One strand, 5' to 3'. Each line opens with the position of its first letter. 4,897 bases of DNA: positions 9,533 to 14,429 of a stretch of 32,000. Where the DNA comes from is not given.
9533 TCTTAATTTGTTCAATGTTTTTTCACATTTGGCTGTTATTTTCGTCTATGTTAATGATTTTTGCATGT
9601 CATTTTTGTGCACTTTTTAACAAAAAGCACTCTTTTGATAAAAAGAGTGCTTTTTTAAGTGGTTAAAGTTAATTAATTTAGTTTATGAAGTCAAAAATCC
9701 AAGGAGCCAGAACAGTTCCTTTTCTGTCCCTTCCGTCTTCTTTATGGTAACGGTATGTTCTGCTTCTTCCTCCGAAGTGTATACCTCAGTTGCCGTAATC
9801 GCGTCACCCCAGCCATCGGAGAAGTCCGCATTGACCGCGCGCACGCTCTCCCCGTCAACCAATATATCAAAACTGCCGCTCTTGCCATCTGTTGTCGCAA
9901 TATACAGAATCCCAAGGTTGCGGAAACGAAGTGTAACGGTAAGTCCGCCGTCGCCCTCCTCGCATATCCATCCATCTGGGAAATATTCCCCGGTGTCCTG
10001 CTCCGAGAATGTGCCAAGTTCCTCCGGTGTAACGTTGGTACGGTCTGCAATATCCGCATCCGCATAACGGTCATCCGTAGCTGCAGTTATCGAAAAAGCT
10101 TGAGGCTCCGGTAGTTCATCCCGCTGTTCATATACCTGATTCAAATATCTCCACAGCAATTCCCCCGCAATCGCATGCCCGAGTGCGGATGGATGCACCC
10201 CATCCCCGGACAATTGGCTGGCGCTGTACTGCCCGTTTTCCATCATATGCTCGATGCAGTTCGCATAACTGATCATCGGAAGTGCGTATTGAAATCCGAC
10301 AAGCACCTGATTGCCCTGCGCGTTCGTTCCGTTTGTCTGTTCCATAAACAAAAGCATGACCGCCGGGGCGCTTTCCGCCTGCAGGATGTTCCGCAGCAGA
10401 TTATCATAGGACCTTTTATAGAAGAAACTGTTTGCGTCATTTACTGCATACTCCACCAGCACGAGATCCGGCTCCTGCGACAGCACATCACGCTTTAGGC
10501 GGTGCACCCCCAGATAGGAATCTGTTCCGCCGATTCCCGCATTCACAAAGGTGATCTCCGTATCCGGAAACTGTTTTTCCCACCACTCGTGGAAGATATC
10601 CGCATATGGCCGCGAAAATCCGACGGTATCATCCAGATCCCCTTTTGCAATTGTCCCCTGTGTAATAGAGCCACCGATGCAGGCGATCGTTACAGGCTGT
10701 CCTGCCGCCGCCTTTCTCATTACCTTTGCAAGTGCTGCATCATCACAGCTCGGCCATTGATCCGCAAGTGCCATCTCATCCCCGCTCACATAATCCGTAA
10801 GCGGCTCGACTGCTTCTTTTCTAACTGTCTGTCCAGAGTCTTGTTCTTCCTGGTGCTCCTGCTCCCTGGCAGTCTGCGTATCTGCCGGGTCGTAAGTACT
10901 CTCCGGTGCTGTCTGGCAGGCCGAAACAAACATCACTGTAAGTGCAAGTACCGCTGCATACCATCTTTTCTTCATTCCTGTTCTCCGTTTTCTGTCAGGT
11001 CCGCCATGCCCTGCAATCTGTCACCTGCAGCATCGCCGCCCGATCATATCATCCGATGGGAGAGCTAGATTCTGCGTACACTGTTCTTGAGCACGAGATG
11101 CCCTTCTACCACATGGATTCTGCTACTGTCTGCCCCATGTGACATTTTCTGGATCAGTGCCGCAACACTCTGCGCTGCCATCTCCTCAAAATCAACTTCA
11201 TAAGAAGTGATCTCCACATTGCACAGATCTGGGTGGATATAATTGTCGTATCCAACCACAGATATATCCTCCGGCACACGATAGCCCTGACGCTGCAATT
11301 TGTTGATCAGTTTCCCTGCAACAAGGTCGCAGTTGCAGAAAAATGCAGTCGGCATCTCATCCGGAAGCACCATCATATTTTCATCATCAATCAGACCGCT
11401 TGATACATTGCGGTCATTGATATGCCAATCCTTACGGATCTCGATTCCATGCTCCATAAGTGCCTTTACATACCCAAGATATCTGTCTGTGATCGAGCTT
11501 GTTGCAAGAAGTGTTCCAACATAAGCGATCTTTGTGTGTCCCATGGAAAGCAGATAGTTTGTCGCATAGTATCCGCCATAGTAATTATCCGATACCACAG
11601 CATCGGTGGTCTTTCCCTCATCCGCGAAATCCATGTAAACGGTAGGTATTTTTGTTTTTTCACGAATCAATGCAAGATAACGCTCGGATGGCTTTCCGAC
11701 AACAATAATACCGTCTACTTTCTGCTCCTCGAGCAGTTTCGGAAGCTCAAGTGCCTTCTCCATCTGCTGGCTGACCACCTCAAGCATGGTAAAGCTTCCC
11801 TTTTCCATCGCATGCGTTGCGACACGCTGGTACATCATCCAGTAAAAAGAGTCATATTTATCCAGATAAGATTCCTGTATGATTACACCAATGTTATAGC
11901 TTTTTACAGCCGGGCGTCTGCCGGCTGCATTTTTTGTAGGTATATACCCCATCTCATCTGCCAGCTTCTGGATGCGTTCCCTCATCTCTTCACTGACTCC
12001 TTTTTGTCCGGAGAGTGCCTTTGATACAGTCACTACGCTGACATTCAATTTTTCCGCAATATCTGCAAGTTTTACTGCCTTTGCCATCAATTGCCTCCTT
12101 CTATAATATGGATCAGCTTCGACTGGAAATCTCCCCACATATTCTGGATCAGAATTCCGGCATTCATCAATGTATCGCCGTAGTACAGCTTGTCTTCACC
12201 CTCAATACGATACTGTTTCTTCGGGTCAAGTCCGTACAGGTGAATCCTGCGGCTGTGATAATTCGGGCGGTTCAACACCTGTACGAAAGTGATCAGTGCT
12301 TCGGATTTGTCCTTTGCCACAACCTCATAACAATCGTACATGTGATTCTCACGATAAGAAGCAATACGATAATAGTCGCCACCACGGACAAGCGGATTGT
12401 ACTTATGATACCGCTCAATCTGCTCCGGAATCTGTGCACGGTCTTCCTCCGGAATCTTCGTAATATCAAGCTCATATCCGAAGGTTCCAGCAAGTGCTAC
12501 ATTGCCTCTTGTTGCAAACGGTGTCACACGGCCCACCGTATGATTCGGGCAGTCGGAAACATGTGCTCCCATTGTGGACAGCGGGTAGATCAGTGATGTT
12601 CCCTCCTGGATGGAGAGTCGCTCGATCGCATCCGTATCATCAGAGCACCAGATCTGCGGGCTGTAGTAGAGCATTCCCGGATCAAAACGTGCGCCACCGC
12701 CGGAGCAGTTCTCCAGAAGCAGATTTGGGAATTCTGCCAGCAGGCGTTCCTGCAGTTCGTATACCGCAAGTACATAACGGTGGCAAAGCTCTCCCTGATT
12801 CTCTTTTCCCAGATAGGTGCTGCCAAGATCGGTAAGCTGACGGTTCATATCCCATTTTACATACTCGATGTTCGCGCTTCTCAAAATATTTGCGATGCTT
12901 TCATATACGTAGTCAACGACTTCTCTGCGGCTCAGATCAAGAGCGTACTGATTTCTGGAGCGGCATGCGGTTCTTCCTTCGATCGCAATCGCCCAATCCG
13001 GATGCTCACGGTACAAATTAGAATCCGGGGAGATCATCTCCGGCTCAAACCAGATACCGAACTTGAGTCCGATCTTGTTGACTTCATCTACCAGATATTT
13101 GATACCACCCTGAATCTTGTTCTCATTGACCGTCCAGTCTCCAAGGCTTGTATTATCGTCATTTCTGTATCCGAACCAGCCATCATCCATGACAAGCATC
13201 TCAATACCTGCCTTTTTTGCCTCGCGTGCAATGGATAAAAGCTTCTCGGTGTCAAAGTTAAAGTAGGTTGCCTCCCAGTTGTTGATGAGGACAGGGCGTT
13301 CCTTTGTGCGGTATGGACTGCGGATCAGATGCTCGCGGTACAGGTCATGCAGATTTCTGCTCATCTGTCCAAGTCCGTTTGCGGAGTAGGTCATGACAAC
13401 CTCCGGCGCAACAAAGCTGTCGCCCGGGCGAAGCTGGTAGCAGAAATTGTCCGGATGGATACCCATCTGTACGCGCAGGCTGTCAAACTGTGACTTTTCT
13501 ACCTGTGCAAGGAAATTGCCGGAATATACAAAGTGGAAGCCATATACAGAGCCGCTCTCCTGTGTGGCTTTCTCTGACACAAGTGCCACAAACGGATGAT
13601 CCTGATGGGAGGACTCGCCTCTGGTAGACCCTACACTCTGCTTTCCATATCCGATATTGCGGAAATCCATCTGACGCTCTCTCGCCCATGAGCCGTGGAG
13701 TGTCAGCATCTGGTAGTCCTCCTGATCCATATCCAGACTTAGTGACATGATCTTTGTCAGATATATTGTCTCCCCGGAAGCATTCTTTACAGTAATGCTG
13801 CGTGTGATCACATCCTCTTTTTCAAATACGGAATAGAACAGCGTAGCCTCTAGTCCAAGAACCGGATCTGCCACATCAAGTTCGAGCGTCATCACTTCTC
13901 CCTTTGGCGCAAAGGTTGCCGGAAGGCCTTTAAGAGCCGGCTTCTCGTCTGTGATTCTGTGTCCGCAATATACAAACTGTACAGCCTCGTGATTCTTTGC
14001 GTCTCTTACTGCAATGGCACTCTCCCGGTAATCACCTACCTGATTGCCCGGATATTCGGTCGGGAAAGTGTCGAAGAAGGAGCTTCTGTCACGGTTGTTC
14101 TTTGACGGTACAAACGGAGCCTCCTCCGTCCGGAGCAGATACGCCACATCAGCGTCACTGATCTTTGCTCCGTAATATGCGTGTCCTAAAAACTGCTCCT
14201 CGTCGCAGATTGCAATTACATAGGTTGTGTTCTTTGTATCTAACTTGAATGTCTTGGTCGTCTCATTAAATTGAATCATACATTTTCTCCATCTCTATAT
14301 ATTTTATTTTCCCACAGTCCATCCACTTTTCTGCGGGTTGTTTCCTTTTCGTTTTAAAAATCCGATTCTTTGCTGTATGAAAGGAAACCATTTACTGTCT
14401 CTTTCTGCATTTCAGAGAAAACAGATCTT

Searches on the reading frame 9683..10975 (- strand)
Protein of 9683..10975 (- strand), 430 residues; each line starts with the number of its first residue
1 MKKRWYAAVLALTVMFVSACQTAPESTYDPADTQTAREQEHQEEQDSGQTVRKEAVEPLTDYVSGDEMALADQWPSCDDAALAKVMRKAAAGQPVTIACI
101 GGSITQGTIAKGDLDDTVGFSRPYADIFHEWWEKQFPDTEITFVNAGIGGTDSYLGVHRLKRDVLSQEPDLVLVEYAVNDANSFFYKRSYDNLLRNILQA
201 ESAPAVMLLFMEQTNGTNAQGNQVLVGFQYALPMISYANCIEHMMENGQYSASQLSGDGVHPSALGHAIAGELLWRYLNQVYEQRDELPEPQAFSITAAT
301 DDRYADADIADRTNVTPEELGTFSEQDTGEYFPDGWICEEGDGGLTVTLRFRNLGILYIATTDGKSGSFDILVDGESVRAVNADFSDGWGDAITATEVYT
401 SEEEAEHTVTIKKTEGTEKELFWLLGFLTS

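Call 77: search_protein_families(library=pfam, proteins=[window:9683-10975:-], max_evalue=0.00001)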
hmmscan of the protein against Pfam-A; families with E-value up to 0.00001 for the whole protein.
window:9683-10975:- (430 aa): 2 families
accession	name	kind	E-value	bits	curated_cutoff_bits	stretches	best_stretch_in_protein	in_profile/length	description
PF13472.12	Lipase_GDSL_2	-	3.5e-14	54.1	32.9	1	99-269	1-178/178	GDSL-like Lipase/Acylhydrolase family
PF00657.28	Lipase_GDSL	-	2.8e-06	28.1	23.6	0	100-273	4-207/208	GDSL-like Lipase/Acylhydrolase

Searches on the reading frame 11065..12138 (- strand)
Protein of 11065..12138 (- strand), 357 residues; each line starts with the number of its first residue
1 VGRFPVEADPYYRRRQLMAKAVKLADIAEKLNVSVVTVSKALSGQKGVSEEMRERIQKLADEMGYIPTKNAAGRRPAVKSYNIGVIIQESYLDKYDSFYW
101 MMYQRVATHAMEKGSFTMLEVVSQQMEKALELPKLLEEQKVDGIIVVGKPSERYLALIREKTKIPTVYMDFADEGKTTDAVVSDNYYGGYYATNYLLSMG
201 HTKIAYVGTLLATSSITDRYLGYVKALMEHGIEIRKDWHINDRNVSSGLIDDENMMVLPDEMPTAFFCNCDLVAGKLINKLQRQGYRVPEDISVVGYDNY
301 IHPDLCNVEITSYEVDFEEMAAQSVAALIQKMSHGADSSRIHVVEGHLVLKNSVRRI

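Call 77: search_protein_families(library=pfam, proteins=[window:11065-12138:-], max_evalue=0.00001)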
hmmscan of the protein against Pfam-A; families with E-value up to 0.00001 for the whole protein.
window:11065-12138:- (357 aa): 3 families
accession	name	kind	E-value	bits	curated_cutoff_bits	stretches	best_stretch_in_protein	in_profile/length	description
PF13377.12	Peripla_BP_3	-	3.2e-28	99.3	26.5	1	194-354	2-167/167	Periplasmic binding protein-like domain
PF00532.27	Peripla_BP_1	-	9.1e-16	58.6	22.2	1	83-340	4-269/281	Periplasmic binding proteins and sugar binding domain of LacI family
PF00356.27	LacI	-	1e-12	48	27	1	24-67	2-45/46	Bacterial regulatory proteins, lacI family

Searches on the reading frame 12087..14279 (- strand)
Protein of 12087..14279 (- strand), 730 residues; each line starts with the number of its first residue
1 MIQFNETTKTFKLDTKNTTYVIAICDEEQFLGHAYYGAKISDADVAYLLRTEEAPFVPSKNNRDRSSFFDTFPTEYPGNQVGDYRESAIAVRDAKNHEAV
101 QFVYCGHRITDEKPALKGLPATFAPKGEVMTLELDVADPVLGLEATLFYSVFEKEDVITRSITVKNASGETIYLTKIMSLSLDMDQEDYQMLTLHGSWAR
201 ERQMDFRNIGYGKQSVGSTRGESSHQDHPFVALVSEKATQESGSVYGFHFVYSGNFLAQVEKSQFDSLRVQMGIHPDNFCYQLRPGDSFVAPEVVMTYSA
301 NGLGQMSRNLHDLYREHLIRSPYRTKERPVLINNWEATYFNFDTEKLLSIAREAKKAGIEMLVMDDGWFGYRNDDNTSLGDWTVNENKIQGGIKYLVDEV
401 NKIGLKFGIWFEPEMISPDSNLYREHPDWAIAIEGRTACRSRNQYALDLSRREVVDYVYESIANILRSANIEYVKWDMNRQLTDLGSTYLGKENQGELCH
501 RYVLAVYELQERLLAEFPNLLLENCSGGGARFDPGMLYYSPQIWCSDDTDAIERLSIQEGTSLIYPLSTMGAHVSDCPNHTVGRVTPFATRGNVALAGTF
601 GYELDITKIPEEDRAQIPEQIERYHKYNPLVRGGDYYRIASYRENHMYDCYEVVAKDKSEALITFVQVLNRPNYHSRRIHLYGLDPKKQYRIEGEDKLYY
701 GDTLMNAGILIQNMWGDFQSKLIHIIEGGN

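Call 77: search_protein_families(library=pfam, proteins=[window:12087-14279:-], max_evalue=0.00001)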
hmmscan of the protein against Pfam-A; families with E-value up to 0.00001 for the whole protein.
window:12087-14279:- (730 aa): 3 families
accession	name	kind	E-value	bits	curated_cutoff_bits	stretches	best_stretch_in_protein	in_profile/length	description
PF02065.24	Melibiase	-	5e-155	516.1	27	1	288-632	1-345/347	Melibiase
PF16875.11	Glyco_hydro_36N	-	2.7e-90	302.7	27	1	30-283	2-252/253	Glycosyl hydrolase family 36 N-terminal domain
PF16874.11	Glyco_hydro_36C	-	2.2e-27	95.7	27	1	649-725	2-77/77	Glycosyl hydrolase family 36 C-terminal domain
